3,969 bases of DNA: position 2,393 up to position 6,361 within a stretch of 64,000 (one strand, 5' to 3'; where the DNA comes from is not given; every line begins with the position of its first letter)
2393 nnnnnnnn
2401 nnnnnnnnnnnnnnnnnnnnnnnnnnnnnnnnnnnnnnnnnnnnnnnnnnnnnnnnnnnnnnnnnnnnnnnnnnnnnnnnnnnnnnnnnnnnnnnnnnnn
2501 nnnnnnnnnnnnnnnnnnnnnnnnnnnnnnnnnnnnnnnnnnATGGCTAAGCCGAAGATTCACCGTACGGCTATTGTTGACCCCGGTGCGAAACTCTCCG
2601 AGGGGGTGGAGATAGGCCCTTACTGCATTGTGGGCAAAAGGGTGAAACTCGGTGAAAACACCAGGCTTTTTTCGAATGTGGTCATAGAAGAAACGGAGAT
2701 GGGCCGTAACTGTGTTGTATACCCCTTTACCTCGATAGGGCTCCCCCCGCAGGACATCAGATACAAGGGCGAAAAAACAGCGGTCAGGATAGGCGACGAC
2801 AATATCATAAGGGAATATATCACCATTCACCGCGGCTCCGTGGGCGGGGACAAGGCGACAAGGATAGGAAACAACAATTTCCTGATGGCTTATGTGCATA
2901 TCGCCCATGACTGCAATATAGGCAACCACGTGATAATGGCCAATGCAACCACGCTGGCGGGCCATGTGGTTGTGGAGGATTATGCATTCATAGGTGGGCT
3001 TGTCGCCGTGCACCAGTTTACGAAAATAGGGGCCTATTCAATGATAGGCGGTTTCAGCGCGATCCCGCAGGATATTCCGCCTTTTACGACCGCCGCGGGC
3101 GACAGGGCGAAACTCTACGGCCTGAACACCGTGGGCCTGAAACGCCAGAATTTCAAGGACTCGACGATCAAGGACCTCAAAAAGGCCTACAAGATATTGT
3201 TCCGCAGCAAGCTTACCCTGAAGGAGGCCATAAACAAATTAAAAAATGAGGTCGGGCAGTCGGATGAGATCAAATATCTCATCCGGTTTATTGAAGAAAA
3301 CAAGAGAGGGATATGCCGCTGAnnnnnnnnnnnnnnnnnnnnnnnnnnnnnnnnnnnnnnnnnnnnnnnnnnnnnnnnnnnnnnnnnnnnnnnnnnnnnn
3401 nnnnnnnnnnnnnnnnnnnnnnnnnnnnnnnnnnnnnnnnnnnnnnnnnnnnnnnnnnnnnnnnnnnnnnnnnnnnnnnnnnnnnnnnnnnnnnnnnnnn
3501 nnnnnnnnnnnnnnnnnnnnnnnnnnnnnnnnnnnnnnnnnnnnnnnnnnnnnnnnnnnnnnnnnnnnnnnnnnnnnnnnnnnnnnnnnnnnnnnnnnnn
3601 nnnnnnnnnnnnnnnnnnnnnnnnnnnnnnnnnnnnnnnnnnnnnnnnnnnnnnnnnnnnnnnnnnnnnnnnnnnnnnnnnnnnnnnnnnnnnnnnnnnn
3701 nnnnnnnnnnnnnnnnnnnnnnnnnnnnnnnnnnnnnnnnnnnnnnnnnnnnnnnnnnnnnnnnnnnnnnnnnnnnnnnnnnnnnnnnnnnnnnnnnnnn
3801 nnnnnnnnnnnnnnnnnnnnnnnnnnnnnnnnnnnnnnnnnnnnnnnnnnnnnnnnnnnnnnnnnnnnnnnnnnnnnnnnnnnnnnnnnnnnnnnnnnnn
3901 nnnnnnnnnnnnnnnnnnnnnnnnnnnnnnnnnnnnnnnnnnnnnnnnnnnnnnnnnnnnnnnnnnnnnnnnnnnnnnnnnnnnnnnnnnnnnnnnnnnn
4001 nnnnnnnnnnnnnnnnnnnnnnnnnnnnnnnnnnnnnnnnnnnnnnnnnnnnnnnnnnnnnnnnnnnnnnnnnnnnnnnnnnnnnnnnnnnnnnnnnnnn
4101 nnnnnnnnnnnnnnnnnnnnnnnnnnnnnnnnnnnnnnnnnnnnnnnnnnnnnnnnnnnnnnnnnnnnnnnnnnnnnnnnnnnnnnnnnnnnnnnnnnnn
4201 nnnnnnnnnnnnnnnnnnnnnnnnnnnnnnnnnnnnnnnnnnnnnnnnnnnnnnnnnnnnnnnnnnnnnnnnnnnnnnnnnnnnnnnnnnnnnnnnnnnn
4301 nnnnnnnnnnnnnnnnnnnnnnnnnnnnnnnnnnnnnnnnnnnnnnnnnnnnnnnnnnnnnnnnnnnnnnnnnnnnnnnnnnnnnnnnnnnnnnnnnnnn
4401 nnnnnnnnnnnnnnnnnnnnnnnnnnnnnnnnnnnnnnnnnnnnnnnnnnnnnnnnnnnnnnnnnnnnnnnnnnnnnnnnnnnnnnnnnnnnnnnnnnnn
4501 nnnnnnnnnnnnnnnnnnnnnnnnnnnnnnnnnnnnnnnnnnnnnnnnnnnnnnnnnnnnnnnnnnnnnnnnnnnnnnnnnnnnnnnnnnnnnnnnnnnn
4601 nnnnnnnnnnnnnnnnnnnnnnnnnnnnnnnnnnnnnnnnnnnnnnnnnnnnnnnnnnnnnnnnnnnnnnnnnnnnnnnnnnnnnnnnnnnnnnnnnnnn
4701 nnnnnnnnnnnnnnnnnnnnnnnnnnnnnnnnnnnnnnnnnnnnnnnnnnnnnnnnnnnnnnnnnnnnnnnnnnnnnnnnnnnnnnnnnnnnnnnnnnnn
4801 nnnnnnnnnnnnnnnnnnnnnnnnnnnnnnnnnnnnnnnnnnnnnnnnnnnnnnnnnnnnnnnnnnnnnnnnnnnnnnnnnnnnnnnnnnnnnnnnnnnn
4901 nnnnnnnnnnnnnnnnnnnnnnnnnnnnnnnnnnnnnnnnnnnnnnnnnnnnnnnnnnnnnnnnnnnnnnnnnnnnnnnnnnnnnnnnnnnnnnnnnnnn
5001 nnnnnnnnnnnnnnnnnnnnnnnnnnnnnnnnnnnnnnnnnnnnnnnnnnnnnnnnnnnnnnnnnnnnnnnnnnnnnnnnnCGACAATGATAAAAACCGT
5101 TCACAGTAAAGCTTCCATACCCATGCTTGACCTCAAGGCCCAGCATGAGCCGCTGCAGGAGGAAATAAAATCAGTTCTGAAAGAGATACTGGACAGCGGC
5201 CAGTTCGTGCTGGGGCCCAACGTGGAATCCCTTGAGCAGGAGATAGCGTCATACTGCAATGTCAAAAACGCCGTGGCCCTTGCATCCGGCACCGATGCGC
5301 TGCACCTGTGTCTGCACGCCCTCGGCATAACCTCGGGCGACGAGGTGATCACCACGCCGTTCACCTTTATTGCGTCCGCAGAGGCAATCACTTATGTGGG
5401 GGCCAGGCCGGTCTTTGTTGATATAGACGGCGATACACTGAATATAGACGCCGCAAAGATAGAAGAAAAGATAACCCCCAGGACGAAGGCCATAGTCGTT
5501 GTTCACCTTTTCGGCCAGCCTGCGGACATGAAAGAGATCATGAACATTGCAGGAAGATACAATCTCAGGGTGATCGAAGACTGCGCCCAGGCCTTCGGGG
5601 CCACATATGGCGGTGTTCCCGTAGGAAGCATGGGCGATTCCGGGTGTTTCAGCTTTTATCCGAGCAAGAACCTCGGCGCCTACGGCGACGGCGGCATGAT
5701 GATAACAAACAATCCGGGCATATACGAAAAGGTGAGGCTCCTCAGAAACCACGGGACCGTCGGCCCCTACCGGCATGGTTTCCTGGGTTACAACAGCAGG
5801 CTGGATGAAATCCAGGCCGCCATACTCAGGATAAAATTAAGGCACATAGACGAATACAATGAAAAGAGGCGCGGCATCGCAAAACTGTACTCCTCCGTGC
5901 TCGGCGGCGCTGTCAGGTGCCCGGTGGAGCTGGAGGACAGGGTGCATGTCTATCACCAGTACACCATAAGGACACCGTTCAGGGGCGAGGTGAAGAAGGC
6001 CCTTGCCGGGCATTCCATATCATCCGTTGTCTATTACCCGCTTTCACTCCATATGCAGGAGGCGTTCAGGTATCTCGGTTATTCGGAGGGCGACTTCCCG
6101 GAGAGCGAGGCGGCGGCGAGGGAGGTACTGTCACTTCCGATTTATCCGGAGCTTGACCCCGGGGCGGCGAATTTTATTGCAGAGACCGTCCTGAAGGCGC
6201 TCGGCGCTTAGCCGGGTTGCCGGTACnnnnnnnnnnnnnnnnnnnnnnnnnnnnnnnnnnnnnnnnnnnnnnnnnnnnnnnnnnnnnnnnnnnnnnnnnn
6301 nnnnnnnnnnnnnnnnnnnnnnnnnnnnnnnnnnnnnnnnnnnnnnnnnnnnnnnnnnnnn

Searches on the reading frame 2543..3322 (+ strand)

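Call 27: search_protein_families(library=pfam, proteins=[window:2543-3322:+], max_evalue=0.00001)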
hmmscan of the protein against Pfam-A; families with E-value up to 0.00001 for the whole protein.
window:2543-3322:+ (259 aa): 4 families
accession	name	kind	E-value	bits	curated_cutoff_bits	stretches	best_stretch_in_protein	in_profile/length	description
PF13720.11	Acetyltransf_11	-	1.3e-30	106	24.5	1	177-258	1-82/82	Udp N-acetylglucosamine O-acyltransferase; Domain 2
PF00132.30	Hexapep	-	1e-26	91.9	27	1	106-139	2-35/36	Bacterial transferase hexapeptide (six repeats)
PF25084.1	LbH_EIF2B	-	6.9e-09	36.1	54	0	80-160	21-103/105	EIF2B subunit epsilon LbH domain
PF25087.1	GMPPB_C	-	4.4e-07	30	39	0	81-154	23-93/110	GMPPB C-terminal domain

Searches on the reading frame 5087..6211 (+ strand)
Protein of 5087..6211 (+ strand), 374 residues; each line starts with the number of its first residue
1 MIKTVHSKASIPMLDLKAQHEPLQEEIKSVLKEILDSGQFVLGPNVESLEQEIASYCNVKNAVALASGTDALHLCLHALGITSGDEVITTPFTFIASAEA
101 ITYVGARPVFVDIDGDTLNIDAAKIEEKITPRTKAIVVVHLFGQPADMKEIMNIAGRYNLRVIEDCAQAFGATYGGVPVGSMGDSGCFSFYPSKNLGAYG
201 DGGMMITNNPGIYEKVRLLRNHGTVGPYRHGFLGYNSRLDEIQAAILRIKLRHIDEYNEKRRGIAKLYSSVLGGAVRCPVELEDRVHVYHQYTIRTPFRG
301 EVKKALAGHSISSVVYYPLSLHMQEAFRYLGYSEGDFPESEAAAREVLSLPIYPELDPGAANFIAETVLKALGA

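Call 27: search_protein_families(library=pfam, proteins=[window:5087-6211:+], max_evalue=0.00001)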
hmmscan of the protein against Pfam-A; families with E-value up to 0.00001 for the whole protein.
window:5087-6211:+ (374 aa): 3 families
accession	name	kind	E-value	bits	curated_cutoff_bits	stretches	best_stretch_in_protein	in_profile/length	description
PF01041.23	DegT_DnrJ_EryC1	-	2.4e-121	405.8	19.8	1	24-368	4-359/360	DegT/DnrJ/EryC1/StrS aminotransferase family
PF01212.27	Beta_elim_lyase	-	4.4e-07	30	27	1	44-218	32-222/288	Beta-eliminating lyase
PF01053.26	Cys_Met_Meta_PP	-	1.2e-06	27.8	27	1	44-165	52-173/381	Cys/Met metabolism PLP-dependent enzyme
